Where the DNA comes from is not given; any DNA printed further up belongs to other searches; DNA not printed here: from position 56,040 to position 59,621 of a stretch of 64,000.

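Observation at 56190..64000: Propeller-sensor PP2C phosphatase divergently paired with a giant GloVer-repeat surface protein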

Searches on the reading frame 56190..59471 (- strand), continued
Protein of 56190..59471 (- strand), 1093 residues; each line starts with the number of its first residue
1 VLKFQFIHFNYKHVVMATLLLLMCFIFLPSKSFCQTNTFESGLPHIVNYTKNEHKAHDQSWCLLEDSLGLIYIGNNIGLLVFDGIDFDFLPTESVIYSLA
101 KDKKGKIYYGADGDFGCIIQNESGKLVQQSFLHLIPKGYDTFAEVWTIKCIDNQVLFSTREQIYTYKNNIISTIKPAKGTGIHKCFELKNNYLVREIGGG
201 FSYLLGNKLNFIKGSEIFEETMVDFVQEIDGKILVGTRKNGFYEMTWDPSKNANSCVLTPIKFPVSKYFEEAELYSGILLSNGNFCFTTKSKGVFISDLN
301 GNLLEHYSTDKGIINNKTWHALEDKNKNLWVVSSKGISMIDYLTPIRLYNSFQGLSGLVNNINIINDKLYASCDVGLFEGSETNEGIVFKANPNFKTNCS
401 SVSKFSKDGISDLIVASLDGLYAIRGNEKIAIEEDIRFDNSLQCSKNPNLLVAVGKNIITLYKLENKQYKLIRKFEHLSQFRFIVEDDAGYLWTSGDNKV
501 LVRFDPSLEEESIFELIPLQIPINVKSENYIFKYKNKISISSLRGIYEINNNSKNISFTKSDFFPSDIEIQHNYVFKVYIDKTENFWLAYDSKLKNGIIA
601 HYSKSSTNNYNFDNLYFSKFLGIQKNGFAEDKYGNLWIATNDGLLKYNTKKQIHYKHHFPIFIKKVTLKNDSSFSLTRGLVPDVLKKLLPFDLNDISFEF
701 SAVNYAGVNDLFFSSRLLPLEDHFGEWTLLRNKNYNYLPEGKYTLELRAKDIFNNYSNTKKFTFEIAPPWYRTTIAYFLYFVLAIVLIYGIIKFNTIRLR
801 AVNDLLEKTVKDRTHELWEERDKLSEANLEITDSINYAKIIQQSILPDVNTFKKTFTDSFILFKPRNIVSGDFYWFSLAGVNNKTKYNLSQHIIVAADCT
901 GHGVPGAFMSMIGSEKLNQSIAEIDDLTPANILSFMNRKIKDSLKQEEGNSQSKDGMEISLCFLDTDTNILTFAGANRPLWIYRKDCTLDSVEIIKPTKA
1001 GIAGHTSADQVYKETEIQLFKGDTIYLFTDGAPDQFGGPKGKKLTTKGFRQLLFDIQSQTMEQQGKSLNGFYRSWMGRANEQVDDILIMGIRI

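Call 18: find_encoding_contigs(protein=P0017, flank=10000, max_places=3)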
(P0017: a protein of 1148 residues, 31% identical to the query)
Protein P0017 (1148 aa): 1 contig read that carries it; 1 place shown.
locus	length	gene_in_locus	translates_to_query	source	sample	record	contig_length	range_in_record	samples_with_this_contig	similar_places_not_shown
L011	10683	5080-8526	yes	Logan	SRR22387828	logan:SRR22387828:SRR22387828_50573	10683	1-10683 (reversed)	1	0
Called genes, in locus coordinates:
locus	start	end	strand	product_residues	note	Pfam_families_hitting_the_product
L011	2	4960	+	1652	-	?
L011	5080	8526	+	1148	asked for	PF07494:Reg_prop (faint), PF07495:Y_Y_Y, PF07228:SpoIIE (weak)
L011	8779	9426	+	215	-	PF04298:Zn_peptidase_2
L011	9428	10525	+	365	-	PF00793:DAHP_synth_1, PF01817:CM_2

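Call 24: find_encoding_contigs(protein=P0026, flank=8000, max_places=2)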
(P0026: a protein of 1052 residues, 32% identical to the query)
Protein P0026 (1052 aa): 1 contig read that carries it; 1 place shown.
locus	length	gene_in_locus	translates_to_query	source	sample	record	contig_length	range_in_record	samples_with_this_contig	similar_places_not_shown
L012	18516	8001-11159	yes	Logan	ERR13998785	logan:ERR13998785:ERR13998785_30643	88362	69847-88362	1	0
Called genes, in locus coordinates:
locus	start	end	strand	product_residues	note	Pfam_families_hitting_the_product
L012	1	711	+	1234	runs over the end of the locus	PF00672:HAMP (weak), PF00512:HisKA (weak), PF02518:HATPase_c, PF14501:HATPase_c_5 (weak)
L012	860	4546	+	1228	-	PF19081:Ig_7 (faint), PF13585:CHU_C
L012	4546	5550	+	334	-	PF11751:PorP_SprF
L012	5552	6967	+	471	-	PF07676:PD40 (weak), PF00801:PKD (weak), PF18911:PKD_4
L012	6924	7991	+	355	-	-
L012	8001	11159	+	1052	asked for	PF08450:SGL (faint), PF07494:Reg_prop (faint), PF24684:Vgb_lyase (faint), PF13570:Beta-prop_ACSF4 (faint), PF07228:SpoIIE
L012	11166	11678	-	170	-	-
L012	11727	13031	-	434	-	PF00009:GTP_EFTU, PF01926:MMR_HSR1, PF02421:FeoB_N, PF04548:AIG1 (weak), PF00009:GTP_EFTU, PF01926:MMR_HSR1, PF02421:FeoB_N, PF14714:KH_dom-like, +10 more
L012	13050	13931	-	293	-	PF00071:Ras (weak), PF00350:Dynamin_N (faint), PF01926:MMR_HSR1, PF02421:FeoB_N, PF03193:RsgA_GTPase (faint), PF00009:GTP_EFTU, PF16897:MMR_HSR1_Xtn (weak), PF07650:KH_2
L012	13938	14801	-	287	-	PF22421:SYY_C-terminal, PF01479:S4, PF00849:PseudoU_synth_2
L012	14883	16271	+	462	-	PF02878:PGM_PMM_I, PF02879:PGM_PMM_II, PF02880:PGM_PMM_III, PF00408:PGM_PMM_IV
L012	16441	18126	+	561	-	PF25990:Beta-barrel_YknX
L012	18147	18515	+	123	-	?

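Call 25: find_encoding_contigs(protein=P0025, flank=8000, max_places=2)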
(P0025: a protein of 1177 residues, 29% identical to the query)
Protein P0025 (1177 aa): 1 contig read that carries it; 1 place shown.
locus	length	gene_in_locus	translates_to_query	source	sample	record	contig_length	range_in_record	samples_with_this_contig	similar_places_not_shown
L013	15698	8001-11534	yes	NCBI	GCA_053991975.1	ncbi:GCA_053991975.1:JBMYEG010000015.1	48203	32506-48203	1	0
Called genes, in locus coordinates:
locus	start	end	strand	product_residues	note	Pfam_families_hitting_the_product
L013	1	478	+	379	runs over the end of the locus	PF00226:DnaJ, PF01556:DnaJ_C, PF27659:CHP02642 (faint), PF00684:DnaJ_CXXCXGXG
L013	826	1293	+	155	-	-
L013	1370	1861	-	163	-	-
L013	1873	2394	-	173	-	-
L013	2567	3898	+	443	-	PF02878:PGM_PMM_I, PF02879:PGM_PMM_II, PF02880:PGM_PMM_III, PF00408:PGM_PMM_IV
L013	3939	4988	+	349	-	PF01699:Na_Ca_ex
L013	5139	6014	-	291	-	-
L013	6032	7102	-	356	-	PF11449:ArsP_2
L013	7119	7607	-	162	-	-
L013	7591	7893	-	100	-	PF01809:YidD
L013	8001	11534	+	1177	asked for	PF07228:SpoIIE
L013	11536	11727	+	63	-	-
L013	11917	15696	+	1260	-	?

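Call 26: find_encoding_contigs(protein=P0033, flank=8000, max_places=2)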
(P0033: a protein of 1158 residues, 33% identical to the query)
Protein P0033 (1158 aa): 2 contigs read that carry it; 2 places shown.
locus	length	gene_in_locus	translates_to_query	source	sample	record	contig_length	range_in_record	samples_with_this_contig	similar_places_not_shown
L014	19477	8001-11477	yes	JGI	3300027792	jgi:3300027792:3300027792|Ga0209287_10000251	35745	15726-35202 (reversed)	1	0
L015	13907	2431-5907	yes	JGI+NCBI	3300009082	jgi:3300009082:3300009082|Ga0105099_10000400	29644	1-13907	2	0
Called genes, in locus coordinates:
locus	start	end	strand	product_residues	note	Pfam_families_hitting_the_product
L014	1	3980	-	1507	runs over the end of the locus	?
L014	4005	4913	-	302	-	-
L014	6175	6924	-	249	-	PF01925:TauE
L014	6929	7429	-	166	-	-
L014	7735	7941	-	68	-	-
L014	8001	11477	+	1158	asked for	PF23748:Beta-prop_LRRK2 (faint), PF08450:SGL (faint), PF07494:Reg_prop (weak), PF07495:Y_Y_Y, PF07228:SpoIIE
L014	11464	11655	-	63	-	-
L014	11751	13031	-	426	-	PF00464:SHMT, PF00155:Aminotran_1_2 (weak)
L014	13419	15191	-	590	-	PF00654:Voltage_CLC, PF00571:CBS (weak)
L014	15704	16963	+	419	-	PF00675:Peptidase_M16, PF05193:Peptidase_M16_C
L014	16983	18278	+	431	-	PF00675:Peptidase_M16 (weak), PF05193:Peptidase_M16_C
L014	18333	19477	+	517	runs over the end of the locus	PF13585:CHU_C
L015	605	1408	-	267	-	PF01925:TauE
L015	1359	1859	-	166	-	-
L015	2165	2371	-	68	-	-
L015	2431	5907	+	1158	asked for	PF23748:Beta-prop_LRRK2 (faint), PF08450:SGL (faint), PF07494:Reg_prop (weak), PF07495:Y_Y_Y, PF07228:SpoIIE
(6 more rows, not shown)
